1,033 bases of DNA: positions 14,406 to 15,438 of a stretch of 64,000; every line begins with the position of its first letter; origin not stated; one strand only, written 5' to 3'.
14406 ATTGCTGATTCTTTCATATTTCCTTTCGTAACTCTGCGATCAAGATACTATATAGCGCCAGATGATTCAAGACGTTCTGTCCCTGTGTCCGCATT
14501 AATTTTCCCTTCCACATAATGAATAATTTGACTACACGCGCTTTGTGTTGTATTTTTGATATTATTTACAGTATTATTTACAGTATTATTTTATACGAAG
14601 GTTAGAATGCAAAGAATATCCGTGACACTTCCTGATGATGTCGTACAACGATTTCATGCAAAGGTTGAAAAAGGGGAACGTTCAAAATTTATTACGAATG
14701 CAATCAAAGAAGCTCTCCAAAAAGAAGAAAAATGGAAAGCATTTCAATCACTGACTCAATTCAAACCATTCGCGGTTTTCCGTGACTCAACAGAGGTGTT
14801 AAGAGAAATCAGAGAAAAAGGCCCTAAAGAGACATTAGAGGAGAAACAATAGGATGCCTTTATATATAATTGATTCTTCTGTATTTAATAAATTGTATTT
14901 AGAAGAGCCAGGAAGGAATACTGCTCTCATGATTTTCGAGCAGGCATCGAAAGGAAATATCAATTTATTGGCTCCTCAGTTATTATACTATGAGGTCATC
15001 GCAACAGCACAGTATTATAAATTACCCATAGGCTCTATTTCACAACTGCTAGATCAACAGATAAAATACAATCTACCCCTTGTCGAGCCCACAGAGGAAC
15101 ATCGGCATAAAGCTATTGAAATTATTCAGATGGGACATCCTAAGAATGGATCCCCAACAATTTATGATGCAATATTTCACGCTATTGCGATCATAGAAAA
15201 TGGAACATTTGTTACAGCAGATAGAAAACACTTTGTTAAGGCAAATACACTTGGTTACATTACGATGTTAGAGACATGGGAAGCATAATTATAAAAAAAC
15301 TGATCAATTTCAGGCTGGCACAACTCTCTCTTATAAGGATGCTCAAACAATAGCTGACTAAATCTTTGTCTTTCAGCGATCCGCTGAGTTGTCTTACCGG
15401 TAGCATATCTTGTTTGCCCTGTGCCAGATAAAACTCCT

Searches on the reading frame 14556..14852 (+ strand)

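Call 62: search_protein_families(library=pfam, proteins=[window:14556-14852:+], max_evalue=0.001)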
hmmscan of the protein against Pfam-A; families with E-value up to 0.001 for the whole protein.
window:14556-14852:+ (98 aa): 1 family
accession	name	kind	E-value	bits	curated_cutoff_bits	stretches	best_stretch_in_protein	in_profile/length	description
PF07878.17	RHH_5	-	0.00022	21.4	26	1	18-57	1-42/43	CopG-like RHH_1 or ribbon-helix-helix domain, RHH_5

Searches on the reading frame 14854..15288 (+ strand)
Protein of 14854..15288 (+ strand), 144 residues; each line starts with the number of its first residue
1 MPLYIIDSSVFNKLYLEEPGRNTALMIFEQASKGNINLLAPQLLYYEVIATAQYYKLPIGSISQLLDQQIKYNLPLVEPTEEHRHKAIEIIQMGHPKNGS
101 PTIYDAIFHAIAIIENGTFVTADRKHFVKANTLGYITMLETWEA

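Call 35: search_protein_families(library=ncbifam, proteins=[window:14854-15288:+], max_evalue=1e-25)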
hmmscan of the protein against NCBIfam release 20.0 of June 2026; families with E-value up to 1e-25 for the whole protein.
window:14854-15288:+ (144 aa): 0 families

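Call 62: search_protein_families(library=pfam, proteins=[window:14854-15288:+], max_evalue=0.001)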
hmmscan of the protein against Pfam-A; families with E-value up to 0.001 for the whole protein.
window:14854-15288:+ (144 aa): 1 family
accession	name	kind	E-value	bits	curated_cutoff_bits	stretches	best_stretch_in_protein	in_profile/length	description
PF01850.27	PIN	-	1.5e-11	45.4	23.6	1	4-127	1-114/120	PIN domain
